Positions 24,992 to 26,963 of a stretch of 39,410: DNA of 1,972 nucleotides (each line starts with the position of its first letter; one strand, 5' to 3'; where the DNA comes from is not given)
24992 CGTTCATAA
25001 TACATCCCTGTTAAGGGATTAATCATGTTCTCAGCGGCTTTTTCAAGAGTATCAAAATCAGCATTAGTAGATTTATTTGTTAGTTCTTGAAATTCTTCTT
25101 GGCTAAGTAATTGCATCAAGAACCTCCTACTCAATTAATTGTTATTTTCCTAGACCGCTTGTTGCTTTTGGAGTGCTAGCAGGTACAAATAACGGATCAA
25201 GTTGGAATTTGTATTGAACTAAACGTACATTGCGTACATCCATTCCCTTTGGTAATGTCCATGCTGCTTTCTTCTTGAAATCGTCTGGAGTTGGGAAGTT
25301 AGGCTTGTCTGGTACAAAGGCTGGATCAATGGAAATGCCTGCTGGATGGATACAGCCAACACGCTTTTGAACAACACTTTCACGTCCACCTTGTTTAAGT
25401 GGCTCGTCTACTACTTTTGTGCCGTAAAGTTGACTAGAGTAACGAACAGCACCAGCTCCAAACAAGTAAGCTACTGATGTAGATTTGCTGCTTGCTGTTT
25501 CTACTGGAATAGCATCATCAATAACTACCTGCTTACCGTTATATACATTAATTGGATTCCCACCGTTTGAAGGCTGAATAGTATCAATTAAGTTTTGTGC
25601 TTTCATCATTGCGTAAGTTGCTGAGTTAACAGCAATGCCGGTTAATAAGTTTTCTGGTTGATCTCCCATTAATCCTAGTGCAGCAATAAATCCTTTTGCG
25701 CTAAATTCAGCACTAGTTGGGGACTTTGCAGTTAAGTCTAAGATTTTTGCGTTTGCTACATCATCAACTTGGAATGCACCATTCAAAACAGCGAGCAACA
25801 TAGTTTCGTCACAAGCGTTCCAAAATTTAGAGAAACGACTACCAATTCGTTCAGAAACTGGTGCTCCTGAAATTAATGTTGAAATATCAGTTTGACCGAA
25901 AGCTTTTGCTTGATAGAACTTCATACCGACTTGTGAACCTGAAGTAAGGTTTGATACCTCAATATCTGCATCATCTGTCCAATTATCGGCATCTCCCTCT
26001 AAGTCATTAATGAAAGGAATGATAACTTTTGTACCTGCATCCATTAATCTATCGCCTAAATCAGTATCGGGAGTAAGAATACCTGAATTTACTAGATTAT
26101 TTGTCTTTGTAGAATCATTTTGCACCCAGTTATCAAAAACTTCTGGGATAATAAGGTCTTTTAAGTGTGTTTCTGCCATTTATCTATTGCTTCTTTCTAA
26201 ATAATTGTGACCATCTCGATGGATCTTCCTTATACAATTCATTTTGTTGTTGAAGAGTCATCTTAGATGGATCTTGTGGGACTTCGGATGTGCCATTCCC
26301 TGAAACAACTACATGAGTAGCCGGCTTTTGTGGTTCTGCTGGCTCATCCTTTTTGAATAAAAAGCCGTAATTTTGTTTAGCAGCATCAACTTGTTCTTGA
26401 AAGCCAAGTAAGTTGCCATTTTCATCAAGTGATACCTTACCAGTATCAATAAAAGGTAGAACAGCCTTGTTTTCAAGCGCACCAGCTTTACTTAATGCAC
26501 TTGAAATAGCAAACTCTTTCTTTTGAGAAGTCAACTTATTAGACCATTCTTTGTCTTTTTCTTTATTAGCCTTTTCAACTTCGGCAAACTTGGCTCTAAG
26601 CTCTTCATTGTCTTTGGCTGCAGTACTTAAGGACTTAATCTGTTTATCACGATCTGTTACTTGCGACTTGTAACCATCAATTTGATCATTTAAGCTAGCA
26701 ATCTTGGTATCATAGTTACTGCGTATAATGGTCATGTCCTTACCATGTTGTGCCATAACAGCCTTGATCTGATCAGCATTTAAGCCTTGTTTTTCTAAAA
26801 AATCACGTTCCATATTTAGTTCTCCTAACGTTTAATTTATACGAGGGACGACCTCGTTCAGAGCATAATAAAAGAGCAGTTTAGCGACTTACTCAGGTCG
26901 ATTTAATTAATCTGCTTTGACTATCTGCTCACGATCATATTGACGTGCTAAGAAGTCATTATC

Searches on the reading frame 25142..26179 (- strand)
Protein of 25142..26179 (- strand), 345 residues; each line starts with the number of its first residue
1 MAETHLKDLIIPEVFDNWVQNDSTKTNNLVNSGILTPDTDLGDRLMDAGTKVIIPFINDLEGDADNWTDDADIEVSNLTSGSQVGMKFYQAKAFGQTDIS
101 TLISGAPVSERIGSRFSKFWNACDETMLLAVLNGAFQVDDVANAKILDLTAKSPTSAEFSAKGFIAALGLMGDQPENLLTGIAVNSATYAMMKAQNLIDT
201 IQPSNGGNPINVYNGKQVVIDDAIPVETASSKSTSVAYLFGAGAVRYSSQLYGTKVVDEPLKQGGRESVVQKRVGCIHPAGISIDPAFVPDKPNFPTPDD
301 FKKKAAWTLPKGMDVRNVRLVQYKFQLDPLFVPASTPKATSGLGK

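Call 5: search_protein_families(library=pfam, proteins=[window:25142-26179:-], max_evalue=0.1)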
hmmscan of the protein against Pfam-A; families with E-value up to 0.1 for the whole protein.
window:25142-26179:- (345 aa): 1 family
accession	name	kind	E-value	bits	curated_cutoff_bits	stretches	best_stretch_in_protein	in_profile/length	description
PF01670.23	Glyco_hydro_12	-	0.0054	17.3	27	1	199-290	35-128/207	Glycosyl hydrolase family 12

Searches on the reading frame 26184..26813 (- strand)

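Call 5: search_protein_families(library=pfam, proteins=[window:26184-26813:-], max_evalue=0.1)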
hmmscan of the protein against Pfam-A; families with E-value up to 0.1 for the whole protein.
window:26184-26813:- (209 aa): 5 families
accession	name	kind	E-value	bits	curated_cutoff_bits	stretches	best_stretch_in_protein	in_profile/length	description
PF06810.17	Phage_scaffold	-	4e-40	138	35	1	1-165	1-161/170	Phage capsid assembly scaffolding protein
PF16046.10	FAM76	-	0.00039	20.4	28.5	1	13-103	201-292/298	FAM76 protein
PF11262.13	Tho2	-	0.011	15.3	23.1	1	25-103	18-97/305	Transcription factor/nuclear export subunit protein 2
PF05227.19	CHASE3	-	0.012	16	28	1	46-100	42-95/138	CHASE3 domain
PF20878.2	REST_helical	-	0.091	13.4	27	0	11-59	9-56/65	Helical region in REST corepressor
